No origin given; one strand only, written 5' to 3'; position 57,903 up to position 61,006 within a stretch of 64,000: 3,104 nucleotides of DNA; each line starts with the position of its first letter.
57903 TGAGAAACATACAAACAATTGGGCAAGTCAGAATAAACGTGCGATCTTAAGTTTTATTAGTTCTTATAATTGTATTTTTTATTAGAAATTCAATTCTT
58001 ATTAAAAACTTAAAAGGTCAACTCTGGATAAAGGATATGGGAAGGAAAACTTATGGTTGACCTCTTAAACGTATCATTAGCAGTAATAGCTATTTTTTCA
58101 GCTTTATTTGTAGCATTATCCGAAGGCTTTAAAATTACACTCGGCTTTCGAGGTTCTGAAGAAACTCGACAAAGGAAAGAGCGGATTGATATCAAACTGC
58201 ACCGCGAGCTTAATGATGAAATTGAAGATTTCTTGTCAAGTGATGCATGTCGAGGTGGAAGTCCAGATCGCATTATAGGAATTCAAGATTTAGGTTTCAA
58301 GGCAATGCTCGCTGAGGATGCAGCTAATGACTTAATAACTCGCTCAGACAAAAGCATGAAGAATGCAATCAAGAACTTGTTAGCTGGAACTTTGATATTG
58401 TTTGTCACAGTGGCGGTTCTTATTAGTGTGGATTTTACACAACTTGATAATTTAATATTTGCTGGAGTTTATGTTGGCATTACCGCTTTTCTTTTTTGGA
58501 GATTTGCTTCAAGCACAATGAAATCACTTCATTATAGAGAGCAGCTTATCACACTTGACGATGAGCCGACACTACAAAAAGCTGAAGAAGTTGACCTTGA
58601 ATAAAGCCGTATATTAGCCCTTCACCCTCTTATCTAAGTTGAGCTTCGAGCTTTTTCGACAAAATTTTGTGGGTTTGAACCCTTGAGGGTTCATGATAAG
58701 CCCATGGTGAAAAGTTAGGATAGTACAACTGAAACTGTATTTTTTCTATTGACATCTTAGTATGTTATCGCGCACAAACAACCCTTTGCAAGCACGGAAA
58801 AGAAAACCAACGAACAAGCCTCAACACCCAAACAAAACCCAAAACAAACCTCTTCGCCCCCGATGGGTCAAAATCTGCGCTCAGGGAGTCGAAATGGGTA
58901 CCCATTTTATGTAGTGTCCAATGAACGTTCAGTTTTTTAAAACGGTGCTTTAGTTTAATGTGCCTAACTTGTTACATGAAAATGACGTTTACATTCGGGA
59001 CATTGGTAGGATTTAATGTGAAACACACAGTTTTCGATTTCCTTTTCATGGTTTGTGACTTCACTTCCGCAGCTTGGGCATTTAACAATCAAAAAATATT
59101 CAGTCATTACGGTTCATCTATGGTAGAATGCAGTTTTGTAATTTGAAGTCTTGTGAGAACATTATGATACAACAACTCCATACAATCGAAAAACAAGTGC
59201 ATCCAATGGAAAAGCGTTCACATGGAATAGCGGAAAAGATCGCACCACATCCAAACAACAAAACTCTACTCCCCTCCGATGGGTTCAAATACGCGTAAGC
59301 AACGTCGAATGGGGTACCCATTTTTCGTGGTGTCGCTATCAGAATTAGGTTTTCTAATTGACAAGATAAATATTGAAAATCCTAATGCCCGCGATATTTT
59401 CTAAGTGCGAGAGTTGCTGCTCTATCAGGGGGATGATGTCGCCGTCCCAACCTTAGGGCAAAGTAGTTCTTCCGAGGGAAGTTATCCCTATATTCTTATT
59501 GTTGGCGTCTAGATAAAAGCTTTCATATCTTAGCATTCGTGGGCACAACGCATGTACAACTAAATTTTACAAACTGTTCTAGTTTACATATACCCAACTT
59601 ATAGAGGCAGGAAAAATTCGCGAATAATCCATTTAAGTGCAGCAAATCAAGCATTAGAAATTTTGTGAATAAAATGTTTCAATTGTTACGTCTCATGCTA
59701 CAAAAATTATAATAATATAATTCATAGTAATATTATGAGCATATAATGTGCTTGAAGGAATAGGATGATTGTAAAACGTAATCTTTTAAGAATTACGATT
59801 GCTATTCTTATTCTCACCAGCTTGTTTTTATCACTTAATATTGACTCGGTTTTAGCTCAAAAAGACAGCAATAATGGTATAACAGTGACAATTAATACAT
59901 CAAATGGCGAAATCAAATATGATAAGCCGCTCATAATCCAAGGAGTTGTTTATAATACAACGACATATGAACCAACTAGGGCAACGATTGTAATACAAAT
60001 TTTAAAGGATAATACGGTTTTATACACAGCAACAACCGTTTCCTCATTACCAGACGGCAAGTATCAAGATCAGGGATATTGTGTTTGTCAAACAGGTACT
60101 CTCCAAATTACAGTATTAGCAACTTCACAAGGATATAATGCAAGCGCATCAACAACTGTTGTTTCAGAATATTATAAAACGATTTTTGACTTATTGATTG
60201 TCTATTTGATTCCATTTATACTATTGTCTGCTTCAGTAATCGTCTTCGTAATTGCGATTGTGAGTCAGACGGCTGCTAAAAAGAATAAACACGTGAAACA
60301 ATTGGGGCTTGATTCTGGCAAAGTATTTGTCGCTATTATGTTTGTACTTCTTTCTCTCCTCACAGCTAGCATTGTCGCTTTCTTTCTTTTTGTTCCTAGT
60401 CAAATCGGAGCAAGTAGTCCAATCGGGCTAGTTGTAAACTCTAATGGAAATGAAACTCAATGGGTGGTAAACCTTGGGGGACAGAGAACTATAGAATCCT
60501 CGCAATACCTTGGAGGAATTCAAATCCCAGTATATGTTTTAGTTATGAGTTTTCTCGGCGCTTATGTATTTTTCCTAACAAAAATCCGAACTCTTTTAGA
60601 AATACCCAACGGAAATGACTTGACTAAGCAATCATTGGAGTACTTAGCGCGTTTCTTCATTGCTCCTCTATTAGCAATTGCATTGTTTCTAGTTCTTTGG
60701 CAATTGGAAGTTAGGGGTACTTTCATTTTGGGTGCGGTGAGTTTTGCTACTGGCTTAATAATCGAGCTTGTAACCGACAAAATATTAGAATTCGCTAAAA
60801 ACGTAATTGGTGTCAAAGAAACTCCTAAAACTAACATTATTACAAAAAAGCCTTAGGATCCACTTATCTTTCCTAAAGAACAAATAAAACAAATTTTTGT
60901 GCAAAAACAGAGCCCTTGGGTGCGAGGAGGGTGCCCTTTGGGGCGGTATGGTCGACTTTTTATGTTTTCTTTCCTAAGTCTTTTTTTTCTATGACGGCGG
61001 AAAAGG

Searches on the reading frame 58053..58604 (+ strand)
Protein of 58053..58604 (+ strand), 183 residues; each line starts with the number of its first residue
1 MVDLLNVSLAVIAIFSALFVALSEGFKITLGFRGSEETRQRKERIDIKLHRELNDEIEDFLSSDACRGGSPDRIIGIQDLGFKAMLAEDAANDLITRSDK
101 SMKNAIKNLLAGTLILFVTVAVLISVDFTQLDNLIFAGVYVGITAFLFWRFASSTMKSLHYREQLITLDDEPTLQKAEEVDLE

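Call 9: search_protein_families(library=pfam, proteins=[window:58053-58604:+], max_evalue=0.1)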
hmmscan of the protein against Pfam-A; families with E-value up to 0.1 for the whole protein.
window:58053-58604:+ (183 aa): 0 families

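Call 66: search_protein_families(library=ncbifam, proteins=[window:58053-58604:+], max_evalue=0.01)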
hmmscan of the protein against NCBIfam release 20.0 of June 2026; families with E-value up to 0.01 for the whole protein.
window:58053-58604:+ (183 aa): 0 families

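Call 67: search_protein_families(library=phrogs, proteins=[window:58053-58604:+], max_evalue=0.01)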
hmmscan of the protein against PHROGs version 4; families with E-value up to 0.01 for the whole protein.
window:58053-58604:+ (183 aa): 0 families

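Call 76: find_homologous_proteins(query=window:58053-58604:+, max_evalue=0.001)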
Query window:58053-58604:+ (183 aa): 7 proteins with E <= 0.001 among 173 candidates.
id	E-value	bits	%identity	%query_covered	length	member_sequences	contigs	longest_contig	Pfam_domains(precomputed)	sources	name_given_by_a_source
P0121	3.3e-110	384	100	100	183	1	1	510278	-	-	-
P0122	3.6e-72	260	66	100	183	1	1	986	-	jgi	jgi:hypothetical protein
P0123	1.3e-65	238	65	99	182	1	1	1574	-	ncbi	-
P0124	9.8e-54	200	60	90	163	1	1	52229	-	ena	-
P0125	1.3e-29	121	40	97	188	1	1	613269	-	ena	-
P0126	5.1e-29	119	40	97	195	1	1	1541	-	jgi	jgi:hypothetical protein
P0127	5.5e-27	113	39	97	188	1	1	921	-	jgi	jgi:hypothetical protein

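Call 77: find_encoding_contigs(protein=P0124, flank=10000, max_places=3)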
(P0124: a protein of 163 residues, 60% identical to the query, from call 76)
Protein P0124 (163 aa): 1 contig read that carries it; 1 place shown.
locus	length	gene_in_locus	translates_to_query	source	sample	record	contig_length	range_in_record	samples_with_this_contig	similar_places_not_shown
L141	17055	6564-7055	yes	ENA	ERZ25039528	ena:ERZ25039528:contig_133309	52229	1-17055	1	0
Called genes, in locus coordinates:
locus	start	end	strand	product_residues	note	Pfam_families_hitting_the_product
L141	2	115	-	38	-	?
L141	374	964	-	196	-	-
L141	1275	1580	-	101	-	PF01844:HNH, PF14279:HNH_5 (weak)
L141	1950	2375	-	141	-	PF00571:CBS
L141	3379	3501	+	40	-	-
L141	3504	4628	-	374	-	PF05048:NosD, PF13229:Beta_helix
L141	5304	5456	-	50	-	-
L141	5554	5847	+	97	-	-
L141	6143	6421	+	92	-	-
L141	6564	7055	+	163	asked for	-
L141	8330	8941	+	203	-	-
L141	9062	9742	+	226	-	-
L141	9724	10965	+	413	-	PF00136:DNA_pol_B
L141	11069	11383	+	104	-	-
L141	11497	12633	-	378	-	-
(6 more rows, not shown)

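Call 78: find_encoding_contigs(protein=P0125, flank=10000, max_places=3)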
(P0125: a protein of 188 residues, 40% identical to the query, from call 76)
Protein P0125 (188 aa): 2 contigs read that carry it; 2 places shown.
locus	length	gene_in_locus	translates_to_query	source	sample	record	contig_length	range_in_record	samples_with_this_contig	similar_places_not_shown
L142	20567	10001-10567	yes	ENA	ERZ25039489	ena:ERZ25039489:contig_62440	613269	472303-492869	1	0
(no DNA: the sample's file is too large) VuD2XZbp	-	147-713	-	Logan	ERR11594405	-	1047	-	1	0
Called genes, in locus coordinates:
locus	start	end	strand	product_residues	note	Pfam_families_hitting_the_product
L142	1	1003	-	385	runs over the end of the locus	PF13632:Glyco_trans_2_3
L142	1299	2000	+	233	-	-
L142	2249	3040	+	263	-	-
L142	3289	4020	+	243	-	PF00989:PAS, PF08448:PAS_4, PF13426:PAS_9, PF08447:PAS_3 (weak), PF00512:HisKA (weak)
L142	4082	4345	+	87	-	PF02518:HATPase_c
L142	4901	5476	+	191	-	-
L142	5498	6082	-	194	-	-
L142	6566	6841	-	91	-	-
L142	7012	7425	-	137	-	PF01850:PIN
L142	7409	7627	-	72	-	-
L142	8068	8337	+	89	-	-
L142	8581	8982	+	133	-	PF20393:Pro_CA_2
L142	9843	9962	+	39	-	-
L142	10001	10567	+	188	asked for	-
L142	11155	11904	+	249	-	-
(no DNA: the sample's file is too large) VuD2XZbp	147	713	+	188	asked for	-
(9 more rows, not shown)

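Call 79: find_encoding_contigs(protein=P0123, flank=10000, max_places=3)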
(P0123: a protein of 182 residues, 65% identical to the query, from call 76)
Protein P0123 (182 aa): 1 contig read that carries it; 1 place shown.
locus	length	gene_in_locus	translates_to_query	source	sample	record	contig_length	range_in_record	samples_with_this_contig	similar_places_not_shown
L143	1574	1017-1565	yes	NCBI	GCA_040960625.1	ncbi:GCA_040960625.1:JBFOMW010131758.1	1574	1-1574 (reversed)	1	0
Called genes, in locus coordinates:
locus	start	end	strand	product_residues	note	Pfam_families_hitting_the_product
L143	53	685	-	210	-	PF03575:Peptidase_S51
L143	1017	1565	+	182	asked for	-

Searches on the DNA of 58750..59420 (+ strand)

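Call 38: search_dna_similar(query=window:58750-59420:+, collection=phages, mode=distant, max_evalue=1)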
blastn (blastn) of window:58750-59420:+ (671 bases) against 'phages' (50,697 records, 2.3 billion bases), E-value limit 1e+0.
No match.

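Call 39: search_dna_similar(query=window:58750-59420:+, collection=plasmids, mode=distant, max_evalue=1)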
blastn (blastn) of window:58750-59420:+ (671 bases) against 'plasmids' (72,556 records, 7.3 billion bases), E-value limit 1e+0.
No match.

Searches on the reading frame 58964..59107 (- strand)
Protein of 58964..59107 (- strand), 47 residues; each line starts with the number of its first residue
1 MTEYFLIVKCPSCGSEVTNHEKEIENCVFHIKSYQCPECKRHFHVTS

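Call 9: search_protein_families(library=pfam, proteins=[window:58964-59107:-], max_evalue=0.1)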
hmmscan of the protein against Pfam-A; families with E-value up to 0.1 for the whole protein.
window:58964-59107:- (47 aa): 41 families (the best 25 are shown)
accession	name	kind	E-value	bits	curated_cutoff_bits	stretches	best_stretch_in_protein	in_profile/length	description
PF24485.1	zf-C2H2_DHX34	-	0.00028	21.3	27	1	33-47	1-15/25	DHX34-like, C2H2-type zinc finger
PF24441.1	DUF7560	-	0.00028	21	27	0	35-46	7-18/44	Family of unknown function (DUF7560)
PF18439.7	zf_UBZ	-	0.00031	20.8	25.6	1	33-46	2-15/32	Ubiquitin-Binding Zinc Finger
PF25206.1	DUF7836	-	0.00048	20.3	26.7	1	1-44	1-41/59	Domain of unknown function (DUF7836)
PF13719.11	Zn_ribbon_5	-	0.00095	19.3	29.3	0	6-16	1-11/37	zinc-ribbon domain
PF21344.3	Zn_ribbon_LysW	-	0.00098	19.2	27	1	7-17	21-33/46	Alpha-aminoadipate carrier protein LysW-like, globular domain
PF08271.17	Zn_Ribbon_TF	-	0.0011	18.9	29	0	9-21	2-16/43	TFIIB zinc-binding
PF08274.17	Zn_Ribbon_YjdM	-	0.0012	19.2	30.8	1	9-27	4-22/30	PhnA Zinc-Ribbon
PF01396.24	Zn_ribbon_Top1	-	0.0014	18.8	32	0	8-18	2-12/39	Topoisomerase DNA binding C4 zinc finger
PF13248.11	Zn_ribbon_3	-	0.0015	18.3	27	0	8-17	3-11/26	zinc-ribbon domain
PF00412.28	LIM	-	0.0019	18.8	22.9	1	10-45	1-38/58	LIM domain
PF07754.17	HVO_2753_ZBP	-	0.0025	18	33.2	1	9-39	18-45/46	Small zinc finger protein HVO_2753-like, Zn-binding pocket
PF23454.1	Zn_ribbon_Brz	-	0.0026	18.8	27.9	0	8-18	6-16/58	Transcriptional regulator Brz zinc beta ribbon domain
PF12172.15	zf-ChsH2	-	0.0029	17.8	23.2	0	4-15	8-19/37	ChsH2, rubredoxin-like zinc ribbon domain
PF12773.13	DZR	-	0.0031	18.1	27.3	1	10-44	1-35/45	Double zinc ribbon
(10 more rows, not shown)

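Call 40: find_homologous_proteins(query=window:58964-59107:-, max_evalue=0.01)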
Query window:58964-59107:-: no candidate shares three 5-residue words with the query. No homologue found.

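Call 66: search_protein_families(library=ncbifam, proteins=[window:58964-59107:-], max_evalue=0.01)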
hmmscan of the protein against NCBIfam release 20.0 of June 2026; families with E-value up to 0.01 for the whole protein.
window:58964-59107:- (47 aa): 7 families
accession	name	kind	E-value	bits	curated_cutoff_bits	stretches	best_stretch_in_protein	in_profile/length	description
NF033497.1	rubre_like_arch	subfamily_domain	0.00083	19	32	0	9-24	18-33/34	rubrerythrin-like domain-containing protein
NF041795.1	Brz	equivalog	0.001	19.4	100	0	8-18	6-16/60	transcriptional regulator Brz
NF047912.1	ECs_2282_CxxC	subfamily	0.0011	18.8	37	1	8-44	3-38/60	ECs_2282 family putative zinc-binding protein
TIGR02098.1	MJ0042_CXXC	domain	0.0015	18.1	20.9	0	35-46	4-15/38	MJ0042-type zinc finger domain-containing protein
NF001638.0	PRK00418.1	equivalog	0.0039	17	83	0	2-22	2-22/65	DNA gyrase inhibitor YacG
NF011481.0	PRK14890.1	equivalog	0.0051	16.8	61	1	5-39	25-56/61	putative Zn-ribbon RNA-binding protein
NF050000.1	IS1_IS1595_Zn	domain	0.0053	17.3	28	0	33-44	21-32/34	IS1/IS1595 family N-terminal zinc-binding domain-containing protein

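Call 67: search_protein_families(library=phrogs, proteins=[window:58964-59107:-], max_evalue=0.01)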
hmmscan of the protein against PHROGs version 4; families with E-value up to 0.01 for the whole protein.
window:58964-59107:- (47 aa): 6 families
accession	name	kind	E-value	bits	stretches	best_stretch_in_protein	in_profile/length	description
phrog_10675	-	unknown function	0.00013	23.1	1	9-45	7-43/98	-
phrog_6586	-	unknown function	0.00018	22.4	1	6-33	2-29/129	-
phrog_5602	-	unknown function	0.0009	19.9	1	8-42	19-51/60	-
phrog_16186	-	unknown function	0.0013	19.6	0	30-43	3-16/50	-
phrog_30559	-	unknown function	0.0046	18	1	3-43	100-137/154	-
phrog_6417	-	other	0.0051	17.7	0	6-16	26-36/68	translational regulator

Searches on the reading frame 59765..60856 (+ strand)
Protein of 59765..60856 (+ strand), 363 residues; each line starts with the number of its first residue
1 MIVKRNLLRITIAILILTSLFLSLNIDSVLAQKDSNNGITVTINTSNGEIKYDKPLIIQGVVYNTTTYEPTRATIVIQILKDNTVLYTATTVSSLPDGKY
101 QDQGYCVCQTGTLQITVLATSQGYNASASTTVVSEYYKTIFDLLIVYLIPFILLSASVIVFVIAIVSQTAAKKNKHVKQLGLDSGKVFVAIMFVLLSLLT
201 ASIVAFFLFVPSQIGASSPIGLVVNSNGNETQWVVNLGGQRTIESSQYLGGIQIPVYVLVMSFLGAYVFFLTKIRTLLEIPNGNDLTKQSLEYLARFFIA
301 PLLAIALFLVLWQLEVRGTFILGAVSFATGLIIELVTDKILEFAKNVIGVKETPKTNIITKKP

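Call 9: search_protein_families(library=pfam, proteins=[window:59765-60856:+], max_evalue=0.1)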
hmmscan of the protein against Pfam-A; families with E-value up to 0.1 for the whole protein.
window:59765-60856:+ (363 aa): 0 families

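Call 21: find_encoding_contigs(protein=window:59765-60856:+, flank=10000, max_places=6)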
Protein window:59765-60856:+ (363 aa): 1 contig read that carries it; 1 place shown.
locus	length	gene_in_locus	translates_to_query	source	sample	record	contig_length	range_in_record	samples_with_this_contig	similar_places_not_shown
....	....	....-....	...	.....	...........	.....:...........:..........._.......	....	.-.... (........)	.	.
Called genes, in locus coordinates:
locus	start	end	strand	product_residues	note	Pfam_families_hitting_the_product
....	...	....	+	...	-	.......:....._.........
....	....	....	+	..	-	-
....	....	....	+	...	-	-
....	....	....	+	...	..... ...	-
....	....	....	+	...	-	-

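Call 66: search_protein_families(library=ncbifam, proteins=[window:59765-60856:+], max_evalue=0.01)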
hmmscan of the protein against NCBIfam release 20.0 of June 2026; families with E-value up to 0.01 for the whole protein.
window:59765-60856:+ (363 aa): 0 families

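Call 67: search_protein_families(library=phrogs, proteins=[window:59765-60856:+], max_evalue=0.01)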
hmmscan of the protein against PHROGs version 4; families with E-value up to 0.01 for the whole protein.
window:59765-60856:+ (363 aa): 0 families
